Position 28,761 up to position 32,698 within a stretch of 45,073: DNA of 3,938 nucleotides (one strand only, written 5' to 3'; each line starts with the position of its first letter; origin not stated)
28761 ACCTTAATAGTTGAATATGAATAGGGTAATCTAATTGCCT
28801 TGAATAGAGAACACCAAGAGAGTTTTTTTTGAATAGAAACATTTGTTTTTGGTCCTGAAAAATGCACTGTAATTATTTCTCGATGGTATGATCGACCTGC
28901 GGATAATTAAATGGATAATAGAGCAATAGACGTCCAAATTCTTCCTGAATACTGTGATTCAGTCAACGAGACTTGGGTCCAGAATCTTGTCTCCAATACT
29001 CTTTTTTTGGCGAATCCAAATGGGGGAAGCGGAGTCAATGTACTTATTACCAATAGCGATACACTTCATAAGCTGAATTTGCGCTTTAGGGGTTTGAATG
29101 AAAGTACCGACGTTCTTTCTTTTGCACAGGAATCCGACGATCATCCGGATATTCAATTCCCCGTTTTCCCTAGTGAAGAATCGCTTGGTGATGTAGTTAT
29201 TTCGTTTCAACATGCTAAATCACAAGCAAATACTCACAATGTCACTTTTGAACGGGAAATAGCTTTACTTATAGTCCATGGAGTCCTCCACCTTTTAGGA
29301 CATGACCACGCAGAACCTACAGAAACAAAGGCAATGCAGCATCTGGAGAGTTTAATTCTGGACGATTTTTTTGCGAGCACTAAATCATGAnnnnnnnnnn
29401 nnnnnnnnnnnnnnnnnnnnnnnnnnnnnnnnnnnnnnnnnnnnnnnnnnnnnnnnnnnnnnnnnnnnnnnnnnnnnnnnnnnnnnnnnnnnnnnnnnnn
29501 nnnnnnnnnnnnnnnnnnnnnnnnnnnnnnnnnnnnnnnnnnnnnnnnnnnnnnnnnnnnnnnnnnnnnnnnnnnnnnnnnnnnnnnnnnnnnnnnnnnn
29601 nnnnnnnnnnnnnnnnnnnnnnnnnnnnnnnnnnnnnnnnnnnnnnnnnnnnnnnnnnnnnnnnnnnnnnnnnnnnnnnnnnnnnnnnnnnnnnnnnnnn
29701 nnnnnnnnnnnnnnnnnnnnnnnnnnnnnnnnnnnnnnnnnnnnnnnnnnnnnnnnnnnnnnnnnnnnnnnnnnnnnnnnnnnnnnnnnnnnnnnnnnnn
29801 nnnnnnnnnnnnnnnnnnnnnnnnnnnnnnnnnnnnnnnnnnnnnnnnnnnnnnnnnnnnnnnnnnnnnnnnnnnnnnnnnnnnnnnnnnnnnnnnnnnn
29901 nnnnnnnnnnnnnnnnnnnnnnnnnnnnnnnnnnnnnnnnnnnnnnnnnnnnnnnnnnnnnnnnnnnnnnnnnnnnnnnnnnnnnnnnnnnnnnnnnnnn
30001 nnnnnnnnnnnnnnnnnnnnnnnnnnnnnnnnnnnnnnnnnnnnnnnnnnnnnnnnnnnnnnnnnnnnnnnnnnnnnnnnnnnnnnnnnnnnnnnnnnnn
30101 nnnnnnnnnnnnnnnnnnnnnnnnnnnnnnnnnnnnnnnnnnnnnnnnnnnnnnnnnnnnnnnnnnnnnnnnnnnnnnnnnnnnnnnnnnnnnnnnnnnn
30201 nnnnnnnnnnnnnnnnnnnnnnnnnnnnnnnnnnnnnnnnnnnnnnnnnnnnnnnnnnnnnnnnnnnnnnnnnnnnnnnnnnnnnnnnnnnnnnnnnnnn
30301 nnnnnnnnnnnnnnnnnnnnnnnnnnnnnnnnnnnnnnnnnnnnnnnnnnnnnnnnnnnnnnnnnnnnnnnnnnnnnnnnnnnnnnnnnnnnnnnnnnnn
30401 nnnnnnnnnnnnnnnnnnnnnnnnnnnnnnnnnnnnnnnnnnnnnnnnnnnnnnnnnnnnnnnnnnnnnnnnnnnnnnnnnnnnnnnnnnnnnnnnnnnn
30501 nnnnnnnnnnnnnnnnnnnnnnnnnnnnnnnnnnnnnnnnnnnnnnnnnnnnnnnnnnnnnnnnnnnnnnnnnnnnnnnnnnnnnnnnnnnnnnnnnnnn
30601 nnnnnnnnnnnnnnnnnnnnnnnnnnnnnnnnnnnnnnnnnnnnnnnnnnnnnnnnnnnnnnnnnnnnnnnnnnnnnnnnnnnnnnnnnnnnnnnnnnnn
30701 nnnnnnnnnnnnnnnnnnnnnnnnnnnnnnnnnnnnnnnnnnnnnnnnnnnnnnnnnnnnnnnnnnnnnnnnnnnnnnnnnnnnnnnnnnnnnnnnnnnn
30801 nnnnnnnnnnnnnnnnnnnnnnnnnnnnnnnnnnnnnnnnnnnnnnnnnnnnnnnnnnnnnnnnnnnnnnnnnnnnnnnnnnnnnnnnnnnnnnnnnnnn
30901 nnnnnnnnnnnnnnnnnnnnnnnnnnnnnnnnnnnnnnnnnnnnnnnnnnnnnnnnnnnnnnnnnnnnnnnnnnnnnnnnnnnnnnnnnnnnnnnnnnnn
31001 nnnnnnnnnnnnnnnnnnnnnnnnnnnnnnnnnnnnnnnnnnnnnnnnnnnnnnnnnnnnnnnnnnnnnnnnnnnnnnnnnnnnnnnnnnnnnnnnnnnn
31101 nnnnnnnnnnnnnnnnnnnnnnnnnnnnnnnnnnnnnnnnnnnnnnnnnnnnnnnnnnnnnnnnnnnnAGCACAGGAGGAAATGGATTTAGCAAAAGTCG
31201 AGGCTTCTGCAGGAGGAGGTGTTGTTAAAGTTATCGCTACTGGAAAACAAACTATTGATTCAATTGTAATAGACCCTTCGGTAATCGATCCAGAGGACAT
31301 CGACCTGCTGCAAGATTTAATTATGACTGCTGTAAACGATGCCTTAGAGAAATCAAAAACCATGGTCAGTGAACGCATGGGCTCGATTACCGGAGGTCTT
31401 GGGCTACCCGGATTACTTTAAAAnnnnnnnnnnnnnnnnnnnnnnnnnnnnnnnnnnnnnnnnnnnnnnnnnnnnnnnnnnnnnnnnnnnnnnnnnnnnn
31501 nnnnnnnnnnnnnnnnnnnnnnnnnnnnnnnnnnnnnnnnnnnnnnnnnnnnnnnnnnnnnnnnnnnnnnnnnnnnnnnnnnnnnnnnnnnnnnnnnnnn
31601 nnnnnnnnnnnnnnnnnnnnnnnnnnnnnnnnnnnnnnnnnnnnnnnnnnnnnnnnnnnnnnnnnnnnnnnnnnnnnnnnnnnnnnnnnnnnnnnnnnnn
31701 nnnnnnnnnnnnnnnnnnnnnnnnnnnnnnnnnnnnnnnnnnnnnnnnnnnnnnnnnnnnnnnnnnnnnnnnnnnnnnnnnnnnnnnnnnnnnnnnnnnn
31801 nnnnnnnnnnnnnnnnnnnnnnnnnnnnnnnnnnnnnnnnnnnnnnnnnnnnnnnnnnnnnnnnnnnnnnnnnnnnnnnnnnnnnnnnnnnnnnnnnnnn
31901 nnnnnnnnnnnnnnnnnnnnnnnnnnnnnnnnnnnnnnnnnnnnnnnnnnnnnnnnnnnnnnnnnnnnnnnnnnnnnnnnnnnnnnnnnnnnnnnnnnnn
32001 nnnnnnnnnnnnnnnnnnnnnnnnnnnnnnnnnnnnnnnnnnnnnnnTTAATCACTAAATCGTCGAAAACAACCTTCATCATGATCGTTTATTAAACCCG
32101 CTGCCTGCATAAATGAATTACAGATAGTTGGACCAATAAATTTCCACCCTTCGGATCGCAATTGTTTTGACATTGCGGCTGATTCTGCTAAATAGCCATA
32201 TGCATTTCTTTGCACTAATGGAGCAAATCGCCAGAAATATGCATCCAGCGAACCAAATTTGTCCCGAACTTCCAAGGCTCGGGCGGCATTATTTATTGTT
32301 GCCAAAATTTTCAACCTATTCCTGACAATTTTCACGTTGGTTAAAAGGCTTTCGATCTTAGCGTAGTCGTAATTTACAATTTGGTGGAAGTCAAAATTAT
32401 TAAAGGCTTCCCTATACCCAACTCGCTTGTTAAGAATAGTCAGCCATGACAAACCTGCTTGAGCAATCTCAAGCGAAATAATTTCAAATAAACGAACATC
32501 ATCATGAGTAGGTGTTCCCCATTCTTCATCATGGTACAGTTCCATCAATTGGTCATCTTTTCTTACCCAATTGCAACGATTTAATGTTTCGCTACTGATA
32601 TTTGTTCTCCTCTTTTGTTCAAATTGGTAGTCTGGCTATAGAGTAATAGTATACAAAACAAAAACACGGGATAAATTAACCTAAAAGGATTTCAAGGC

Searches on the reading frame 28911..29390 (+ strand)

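Call 10: search_protein_families(library=pfam, proteins=[window:28911-29390:+], max_evalue=0.001)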
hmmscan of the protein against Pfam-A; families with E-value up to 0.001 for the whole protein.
window:28911-29390:+ (159 aa): 1 family
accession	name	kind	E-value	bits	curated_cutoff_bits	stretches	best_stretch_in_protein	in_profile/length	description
PF02130.23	YbeY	-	6.7e-34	117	25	1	20-152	8-128/129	Endoribonuclease YbeY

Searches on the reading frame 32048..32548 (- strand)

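Call 5: search_protein_families(library=pfam, proteins=[window:32048-32548:-], max_evalue=0.01)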
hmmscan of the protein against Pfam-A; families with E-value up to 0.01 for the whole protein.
window:32048-32548:- (166 aa): 2 families
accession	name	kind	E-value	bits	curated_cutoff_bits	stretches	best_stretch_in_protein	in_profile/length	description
PF03352.18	Adenine_glyco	-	3.2e-61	206.7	25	1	2-162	8-176/177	Methyladenine glycosylase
PF00289.28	Biotin_carb_N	-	0.0032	18.4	25.5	1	117-141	82-106/110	Biotin carboxylase, N-terminal domain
